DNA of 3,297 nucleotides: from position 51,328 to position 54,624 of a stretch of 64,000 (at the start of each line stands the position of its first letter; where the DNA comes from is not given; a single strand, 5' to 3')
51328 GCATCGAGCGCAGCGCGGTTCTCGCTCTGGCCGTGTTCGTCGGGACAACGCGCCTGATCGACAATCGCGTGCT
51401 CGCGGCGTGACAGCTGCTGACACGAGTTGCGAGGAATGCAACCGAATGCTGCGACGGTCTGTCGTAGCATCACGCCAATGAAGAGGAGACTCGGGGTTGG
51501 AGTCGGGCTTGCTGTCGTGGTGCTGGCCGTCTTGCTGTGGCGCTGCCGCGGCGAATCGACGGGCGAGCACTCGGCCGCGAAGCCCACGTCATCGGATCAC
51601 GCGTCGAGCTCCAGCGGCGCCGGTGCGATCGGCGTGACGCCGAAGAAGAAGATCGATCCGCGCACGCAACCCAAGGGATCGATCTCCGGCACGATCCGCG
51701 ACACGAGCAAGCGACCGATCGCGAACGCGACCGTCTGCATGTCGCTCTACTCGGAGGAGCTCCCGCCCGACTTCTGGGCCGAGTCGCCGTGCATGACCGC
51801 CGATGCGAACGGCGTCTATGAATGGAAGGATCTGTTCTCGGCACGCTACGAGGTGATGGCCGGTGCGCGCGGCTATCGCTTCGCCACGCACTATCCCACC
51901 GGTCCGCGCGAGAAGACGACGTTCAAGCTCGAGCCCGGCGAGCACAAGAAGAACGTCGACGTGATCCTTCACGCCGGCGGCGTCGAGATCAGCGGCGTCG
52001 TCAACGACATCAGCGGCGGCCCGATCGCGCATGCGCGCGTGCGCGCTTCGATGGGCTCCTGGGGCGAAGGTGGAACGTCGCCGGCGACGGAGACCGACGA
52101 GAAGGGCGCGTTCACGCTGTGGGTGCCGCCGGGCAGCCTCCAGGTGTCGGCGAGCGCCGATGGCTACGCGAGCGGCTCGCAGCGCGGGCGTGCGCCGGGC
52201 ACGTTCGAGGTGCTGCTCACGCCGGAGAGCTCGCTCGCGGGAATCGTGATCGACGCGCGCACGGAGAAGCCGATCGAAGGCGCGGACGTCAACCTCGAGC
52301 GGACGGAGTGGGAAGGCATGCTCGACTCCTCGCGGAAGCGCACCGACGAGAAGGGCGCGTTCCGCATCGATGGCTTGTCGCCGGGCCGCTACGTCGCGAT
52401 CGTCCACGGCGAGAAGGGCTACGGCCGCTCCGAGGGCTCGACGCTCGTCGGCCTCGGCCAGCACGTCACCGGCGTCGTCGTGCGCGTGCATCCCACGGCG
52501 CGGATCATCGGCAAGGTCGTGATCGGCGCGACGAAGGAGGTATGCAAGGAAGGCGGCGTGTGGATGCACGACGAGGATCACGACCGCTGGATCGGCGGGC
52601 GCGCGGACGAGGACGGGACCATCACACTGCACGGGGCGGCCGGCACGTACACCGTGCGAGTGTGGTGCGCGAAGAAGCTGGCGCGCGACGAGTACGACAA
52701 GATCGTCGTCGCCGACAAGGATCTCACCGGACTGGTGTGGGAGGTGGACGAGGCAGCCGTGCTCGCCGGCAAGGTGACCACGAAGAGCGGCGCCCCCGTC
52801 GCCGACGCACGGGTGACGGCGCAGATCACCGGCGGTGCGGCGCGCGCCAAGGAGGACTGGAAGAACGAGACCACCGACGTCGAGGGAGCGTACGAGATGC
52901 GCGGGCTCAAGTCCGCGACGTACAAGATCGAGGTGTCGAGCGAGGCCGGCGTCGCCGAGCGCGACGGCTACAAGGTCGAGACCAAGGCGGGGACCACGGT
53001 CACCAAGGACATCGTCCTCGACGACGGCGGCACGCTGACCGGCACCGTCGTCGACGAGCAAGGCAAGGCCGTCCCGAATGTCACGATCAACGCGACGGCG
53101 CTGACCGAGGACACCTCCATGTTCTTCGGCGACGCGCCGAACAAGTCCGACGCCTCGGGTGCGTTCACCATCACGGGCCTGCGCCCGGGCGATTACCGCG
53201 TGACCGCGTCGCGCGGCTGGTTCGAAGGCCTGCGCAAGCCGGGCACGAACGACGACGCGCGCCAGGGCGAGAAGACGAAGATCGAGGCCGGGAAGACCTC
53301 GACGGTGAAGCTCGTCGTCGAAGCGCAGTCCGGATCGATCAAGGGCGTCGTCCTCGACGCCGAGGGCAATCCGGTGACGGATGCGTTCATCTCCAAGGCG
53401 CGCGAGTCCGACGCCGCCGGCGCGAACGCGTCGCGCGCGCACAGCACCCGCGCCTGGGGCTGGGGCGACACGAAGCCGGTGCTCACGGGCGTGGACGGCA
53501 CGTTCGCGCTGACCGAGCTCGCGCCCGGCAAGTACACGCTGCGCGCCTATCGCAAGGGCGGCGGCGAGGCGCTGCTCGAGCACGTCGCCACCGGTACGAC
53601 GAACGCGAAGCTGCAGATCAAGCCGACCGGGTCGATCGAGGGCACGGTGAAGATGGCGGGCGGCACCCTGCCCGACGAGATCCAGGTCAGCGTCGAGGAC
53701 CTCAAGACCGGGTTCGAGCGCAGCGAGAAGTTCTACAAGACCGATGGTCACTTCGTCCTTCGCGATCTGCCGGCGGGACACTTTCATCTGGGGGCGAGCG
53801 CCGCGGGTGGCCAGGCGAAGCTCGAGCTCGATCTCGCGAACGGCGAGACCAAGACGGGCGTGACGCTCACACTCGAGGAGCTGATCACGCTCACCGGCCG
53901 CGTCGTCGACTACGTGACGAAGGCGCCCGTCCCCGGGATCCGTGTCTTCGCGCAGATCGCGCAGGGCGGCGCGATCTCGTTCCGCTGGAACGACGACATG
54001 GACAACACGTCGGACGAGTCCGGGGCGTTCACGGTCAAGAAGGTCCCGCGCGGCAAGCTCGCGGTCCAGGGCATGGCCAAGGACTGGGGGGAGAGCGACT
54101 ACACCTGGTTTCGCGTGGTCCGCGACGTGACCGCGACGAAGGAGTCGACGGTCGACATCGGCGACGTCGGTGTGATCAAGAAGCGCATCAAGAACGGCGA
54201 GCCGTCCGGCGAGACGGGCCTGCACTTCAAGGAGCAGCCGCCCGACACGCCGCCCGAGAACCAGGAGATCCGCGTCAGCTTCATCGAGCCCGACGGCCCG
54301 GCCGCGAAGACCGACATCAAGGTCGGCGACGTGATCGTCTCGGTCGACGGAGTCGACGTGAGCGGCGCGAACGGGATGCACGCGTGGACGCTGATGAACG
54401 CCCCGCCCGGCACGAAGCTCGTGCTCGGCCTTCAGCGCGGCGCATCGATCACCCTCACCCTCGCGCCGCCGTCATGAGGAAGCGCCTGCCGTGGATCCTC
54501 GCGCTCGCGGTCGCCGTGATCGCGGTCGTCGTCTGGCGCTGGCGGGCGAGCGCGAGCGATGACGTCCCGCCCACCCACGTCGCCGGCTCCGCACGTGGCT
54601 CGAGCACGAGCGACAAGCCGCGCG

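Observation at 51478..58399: Tandem paralogous CarbopepD_reg-repeat/PDZ giants followed by a TolB-like lipoprotein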

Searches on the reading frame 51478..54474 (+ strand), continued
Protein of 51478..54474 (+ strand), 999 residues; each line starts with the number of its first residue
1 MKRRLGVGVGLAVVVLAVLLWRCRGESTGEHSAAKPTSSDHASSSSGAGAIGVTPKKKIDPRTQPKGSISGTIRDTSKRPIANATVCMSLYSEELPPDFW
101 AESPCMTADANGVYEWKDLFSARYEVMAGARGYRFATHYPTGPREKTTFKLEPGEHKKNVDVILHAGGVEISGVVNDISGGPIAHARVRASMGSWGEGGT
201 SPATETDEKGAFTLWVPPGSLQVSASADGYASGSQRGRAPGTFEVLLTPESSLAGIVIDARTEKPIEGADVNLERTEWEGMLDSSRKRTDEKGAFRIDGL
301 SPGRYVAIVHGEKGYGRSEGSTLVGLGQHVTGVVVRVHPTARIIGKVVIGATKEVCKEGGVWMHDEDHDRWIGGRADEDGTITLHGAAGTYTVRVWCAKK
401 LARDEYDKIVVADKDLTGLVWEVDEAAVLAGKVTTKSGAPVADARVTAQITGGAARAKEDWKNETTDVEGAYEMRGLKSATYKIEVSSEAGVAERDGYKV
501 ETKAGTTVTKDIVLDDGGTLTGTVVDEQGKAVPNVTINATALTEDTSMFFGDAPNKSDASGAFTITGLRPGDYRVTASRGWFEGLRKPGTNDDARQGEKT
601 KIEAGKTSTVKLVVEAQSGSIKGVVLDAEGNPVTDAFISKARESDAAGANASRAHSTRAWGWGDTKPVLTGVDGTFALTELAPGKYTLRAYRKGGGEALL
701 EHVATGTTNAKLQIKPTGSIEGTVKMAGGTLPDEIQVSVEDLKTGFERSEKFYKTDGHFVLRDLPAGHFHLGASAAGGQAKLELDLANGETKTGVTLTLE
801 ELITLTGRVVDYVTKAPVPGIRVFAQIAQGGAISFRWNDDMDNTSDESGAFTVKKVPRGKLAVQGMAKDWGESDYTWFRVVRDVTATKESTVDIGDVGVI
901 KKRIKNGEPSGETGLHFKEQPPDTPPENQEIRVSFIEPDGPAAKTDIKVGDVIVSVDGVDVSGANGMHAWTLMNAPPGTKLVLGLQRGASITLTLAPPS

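Call 36: predict_structure(alignment_id=A2)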
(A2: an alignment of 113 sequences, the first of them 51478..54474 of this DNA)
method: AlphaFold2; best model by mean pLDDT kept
length: 999 residues; sequences in the alignment: 113
mean_pLDDT: 89.6   pTM: 0.85
mean pLDDT of the five models: 89.6, 88.8, 87.9, 87.5, 87.5
residues with pLDDT >= 90: 787; 70-90: 127; 50-70: 39; < 50: 46
segments of 3 or more residues with pLDDT < 50: 1-10, 22-52, 279-281
pLDDT, mean of each block of 10 residues (from residue 1): 37 64 41 37 39 70 96 97 96 85 91 97 96 95 88 97 96 94 96 83 97 95 94 92 93 96 95 77 80 95 92 92 90 96 96 95 92 92 93 94 94 93 96 97 94 80 93 94 93 93 96 96 97 94 68 86 94 92 89 94 97 96 96 91 93 77 69 94 93 85 97 96 93 94 92 96 95 92 96 96 96 95 91 65 94 93 91 90 93 96 90 95 92 96 96 97 92 96 97 94
secondary structure, 60 per line:
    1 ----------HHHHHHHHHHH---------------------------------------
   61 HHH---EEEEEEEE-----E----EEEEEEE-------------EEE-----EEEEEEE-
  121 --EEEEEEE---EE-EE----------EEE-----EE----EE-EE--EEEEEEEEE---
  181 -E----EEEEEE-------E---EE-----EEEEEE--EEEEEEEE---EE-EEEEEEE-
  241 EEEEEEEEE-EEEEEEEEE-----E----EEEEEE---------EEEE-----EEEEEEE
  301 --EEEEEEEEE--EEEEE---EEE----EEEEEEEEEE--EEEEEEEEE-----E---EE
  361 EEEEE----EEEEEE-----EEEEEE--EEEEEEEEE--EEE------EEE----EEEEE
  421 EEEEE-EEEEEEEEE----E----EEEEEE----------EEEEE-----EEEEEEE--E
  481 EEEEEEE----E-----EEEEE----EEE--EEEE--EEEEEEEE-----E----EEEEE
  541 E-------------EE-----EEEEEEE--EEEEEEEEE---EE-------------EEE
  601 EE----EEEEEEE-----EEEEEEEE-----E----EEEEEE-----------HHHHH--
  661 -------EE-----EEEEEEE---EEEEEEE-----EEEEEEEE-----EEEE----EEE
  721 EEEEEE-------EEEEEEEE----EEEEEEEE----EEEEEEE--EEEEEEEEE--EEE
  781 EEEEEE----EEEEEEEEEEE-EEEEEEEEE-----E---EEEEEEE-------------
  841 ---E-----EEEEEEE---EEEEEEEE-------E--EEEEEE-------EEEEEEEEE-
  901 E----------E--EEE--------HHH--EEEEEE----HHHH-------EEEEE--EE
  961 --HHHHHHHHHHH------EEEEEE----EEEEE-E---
elements in order (helices of 4 or more, strands of 3 or more residues): H11-21 E67-74 E85-91 E105-107 E113-119 E123-129 E148-150 E169-177 E187-192 E211-216 E219-226 E233-239 E241-249 E251-259 E270-275 E285-288 E294-300 E303-311 E314-318 E322-324 E329-338 E341-349 E359-365 E370-375 E381-386 E389-397 E400-402 E409-411 E416-425 E427-435 E445-450 E461-465 E471-477 E480-487 E498-502 E507-509 E512-515 E518-525 E536-541 E562-568 E571-579 E598-602 E607-613 E619-626 E637-642 H654-658 E675-681 E685-691 E697-704 E710-713 E718-726 E734-741 E746-753 E758-764 E767-775 E778-786 E791-801 E803-811 E821-827 E850-856 E860-867 E878-883 E891-899 E915-917 E931-936 H941-944 E952-956 H963-973 E980-985 E990-994

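Call 38: fold_search(model_id=the predicted structure, library=pdb)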
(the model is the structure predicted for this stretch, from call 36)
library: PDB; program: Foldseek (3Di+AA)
matches with E <= 10: 1477; with E <= 0.001: 153
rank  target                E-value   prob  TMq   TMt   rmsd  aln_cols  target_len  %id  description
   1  6fwv_A                7.4e-13  1.00  0.09  0.16  41.4       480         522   13  The Bacillus anthracis TIE protein (released 2018-08-08)
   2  6fwv_B                1.3e-12  1.00  0.09  0.17  41.2       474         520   12  The Bacillus anthracis TIE protein (released 2018-08-08)
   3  6vjb                  1.6e-10  0.98  0.08  0.07  37.7      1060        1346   10  Crystal structure of a catalytically inactive CXC Chemokine-degrading protease SpyCEP from Streptococcus pyogenes (released 2020-04-15)
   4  5xya                  2.4e-10  0.98  0.08  0.06  36.2      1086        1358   10  Crystal structure of a serine protease from Streptococcus species (released 2018-08-08)
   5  7q61_A                4.8e-10  0.97  0.08  0.07  32.4      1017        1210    8  Structure of TEV conjugated A2ML1 (A2ML1-TC) (released 2022-04-20)
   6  7q60                  4.8e-10  0.96  0.07  0.06  31.0      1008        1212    8  Structure of TEV cleaved A2ML1 (A2ML1-TE) (released 2022-04-20)
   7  7edd                  7.4e-10  0.99  0.09  0.07  36.2      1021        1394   10  Crystal structure of a serine protease from Streptococcus pyogenes (released 2021-05-12)
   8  5xyr                  9.0e-10  0.97  0.08  0.06  37.3      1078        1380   10  Crystal structure of a serine protease from Streptococcus species (released 2018-08-08)
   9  4oq1                  1.8e-09  1.00  0.15  0.34  14.6       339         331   13  Structure of the Streptococcal ancillary pilin (released 2014-04-23)
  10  7q62_B                2.8e-09  0.90  0.07  0.08  31.7      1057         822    8  Structure of TEV cleaved A2ML1 dimer (A2ML1-TT dimer) (released 2022-04-20)
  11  1d2p                  2.0e-08  1.00  0.09  0.19  17.7       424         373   12  CRYSTAL STRUCTURE OF TWO B REPEAT UNITS (B1B2) OF THE COLLAGEN BINDING PROTEIN (CNA) OF STAPHYLOCOCCUS AUREUS (released 2000-09-27)
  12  3rkp_B                2.2e-08  1.00  0.08  0.22  29.9       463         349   10  Crystal structure of BcpA*(D312A), the major pilin subunit of Bacillus cereus (released 2012-05-30)
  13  7q62_A                2.4e-08  0.89  0.08  0.07  30.1      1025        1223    9  Structure of TEV cleaved A2ML1 dimer (A2ML1-TT dimer) (released 2022-04-20)
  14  6tav_D                2.4e-08  0.82  0.07  0.06  34.1      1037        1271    8  Crystal structure of endopeptidase-induced alpha2-macroglobulin (released 2021-05-12)
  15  7w6b                  2.5e-08  1.00  0.10  0.12  37.7       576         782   11  Crystal Structure of PitA from pilus islet-2 of Streptococcus oralis (released 2022-06-01)
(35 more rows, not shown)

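Call 87: list_cluster_members(proteins=[window:51478-54474:+, window:54474-57431:+, window:57455-58396:+])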
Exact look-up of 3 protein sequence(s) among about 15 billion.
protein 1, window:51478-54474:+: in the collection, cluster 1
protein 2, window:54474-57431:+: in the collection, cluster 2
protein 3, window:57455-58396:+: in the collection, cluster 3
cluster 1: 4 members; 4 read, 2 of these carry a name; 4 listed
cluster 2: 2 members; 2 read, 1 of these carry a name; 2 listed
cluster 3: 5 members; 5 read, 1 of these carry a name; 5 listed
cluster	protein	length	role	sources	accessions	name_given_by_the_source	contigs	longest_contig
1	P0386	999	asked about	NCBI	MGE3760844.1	MAG: carboxypeptidase regulatory-like domain-containing protein [Kofleriaceae bacterium]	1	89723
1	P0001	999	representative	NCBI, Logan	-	-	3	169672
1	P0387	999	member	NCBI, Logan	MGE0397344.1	MAG: carboxypeptidase regulatory-like domain-containing protein [Kofleriaceae bacterium]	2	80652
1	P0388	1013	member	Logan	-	-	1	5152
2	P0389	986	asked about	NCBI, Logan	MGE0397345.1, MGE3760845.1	MAG: carboxypeptidase regulatory-like domain-containing protein [Kofleriaceae bacterium]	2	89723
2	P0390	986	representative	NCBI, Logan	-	-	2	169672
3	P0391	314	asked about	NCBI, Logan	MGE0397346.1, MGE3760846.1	MAG: hypothetical protein AB7T06_11540 [Kofleriaceae bacterium]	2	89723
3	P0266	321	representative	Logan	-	-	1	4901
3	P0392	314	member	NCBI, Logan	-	-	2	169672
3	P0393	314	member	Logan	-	-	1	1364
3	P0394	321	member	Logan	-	-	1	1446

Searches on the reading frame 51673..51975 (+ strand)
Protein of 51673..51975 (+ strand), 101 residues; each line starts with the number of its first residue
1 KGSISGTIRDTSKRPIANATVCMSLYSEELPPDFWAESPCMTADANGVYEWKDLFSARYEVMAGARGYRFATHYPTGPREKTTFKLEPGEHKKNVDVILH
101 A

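Call 55: search_protein_families(library=pfam, proteins=[window:51673-51975:+], max_evalue=0.01)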
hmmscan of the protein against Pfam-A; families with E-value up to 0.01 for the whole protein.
window:51673-51975:+ (101 aa): 1 family
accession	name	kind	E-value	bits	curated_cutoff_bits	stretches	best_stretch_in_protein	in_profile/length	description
PF13620.12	CarboxypepD_reg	-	2.5e-09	37.8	32.3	1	3-97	1-79/82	Carboxypeptidase regulatory-like domain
